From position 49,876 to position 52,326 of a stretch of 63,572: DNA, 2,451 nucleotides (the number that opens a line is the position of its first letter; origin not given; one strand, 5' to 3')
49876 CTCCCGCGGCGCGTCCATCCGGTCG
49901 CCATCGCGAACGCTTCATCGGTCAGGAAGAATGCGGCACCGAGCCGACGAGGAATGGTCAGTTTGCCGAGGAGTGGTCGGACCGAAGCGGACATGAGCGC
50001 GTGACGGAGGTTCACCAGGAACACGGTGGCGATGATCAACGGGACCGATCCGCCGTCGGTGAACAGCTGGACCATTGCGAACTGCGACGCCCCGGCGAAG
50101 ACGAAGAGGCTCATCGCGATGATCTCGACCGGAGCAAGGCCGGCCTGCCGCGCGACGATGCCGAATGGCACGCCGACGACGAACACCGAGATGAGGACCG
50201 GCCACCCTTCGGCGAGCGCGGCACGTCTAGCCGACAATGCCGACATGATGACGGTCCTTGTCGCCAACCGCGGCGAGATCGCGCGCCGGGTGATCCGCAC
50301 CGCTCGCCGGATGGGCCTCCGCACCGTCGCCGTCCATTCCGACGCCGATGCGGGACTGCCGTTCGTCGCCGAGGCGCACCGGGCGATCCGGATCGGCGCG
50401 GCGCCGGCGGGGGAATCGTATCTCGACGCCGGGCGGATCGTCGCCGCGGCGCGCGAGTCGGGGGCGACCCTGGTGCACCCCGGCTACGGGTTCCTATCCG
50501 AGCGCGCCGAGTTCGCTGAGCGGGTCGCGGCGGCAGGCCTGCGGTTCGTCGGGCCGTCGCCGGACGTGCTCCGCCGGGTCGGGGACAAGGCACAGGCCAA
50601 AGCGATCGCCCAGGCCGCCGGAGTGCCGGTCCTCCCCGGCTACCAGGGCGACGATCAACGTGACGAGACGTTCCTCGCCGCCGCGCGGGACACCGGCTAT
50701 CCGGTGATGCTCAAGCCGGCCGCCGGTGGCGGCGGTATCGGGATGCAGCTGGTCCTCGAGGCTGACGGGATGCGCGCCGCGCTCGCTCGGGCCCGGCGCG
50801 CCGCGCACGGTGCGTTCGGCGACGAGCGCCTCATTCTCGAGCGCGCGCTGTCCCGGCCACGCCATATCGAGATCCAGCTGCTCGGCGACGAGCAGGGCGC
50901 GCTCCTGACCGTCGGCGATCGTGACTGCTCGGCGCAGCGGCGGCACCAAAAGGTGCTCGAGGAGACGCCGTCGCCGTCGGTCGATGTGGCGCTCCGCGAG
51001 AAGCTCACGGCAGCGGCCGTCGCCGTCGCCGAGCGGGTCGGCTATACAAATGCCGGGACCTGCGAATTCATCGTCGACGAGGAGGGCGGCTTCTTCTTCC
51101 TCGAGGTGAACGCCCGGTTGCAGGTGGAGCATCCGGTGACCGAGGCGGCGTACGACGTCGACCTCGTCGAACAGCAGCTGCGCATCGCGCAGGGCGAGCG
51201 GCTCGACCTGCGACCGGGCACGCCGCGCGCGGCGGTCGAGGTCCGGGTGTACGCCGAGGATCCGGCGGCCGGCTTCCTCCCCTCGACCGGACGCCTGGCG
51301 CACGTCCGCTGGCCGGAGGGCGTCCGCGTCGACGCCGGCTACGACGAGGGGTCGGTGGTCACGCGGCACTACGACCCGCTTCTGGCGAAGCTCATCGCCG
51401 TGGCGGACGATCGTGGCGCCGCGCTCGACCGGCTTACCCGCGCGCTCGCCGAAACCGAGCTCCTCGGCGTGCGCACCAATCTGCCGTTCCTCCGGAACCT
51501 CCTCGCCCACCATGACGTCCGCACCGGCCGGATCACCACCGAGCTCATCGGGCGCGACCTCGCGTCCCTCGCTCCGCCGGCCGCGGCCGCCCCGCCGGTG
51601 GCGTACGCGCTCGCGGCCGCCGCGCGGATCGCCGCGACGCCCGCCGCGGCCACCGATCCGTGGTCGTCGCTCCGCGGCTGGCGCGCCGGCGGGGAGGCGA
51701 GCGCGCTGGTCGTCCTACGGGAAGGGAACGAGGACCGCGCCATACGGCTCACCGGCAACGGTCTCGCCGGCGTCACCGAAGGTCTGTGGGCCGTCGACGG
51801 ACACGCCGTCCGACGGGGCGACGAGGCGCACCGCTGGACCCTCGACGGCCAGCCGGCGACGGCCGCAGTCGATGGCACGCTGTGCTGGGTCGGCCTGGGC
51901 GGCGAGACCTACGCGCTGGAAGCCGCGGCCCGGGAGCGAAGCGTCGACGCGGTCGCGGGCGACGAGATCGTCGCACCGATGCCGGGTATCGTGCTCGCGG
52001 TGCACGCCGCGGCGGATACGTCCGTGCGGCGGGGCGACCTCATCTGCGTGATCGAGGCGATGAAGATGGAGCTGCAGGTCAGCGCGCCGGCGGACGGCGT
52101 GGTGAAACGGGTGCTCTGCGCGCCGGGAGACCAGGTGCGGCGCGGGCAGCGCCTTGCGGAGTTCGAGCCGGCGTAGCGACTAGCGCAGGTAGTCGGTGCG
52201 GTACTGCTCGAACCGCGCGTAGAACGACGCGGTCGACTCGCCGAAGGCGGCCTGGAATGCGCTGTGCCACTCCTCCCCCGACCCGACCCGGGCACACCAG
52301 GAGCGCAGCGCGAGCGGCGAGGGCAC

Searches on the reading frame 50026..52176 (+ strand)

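Call 68: search_protein_families(library=pfam, proteins=[window:50026-52176:+], max_evalue=0.001)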
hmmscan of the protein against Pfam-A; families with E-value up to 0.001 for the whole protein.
window:50026-52176:+ (716 aa): 9 families
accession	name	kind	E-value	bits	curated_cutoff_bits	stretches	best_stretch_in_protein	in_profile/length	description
PF02786.22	CPSase_L_D2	-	3.4e-64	216.7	19.8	1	187-394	1-209/211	Carbamoyl-phosphate synthase L chain, ATP binding domain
PF00289.28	Biotin_carb_N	-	2.6e-39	134.5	25.5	1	75-182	3-110/110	Biotin carboxylase, N-terminal domain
PF02785.25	Biotin_carb_C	-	3.2e-34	117.7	32.4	1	405-508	1-106/108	Biotin carboxylase C-terminal domain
PF00364.28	Biotin_lipoyl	-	1.5e-14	54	22.1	1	647-712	2-72/73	Biotin-requiring enzyme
PF07478.18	Dala_Dala_lig_C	-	1.3e-11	44.8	24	1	211-363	23-174/204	D-ala D-ala ligase C-terminus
PF21139.3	BT_MCC_alpha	-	1.6e-10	41.8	31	1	525-634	3-116/118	Methylcrotonyl-CoA carboxylase, alpha-subunit, BT domain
PF13437.12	HlyD_3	-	0.00029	22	22.2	0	685-713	2-30/106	HlyD family secretion protein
PF13533.13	Biotin_lipoyl_2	-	0.00093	19.4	29.8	0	684-713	2-31/32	Biotin-lipoyl like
PF14397.11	ATPgrasp_ST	-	0.00096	18.9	31.4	0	183-268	17-104/278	Sugar-transfer associated ATP-grasp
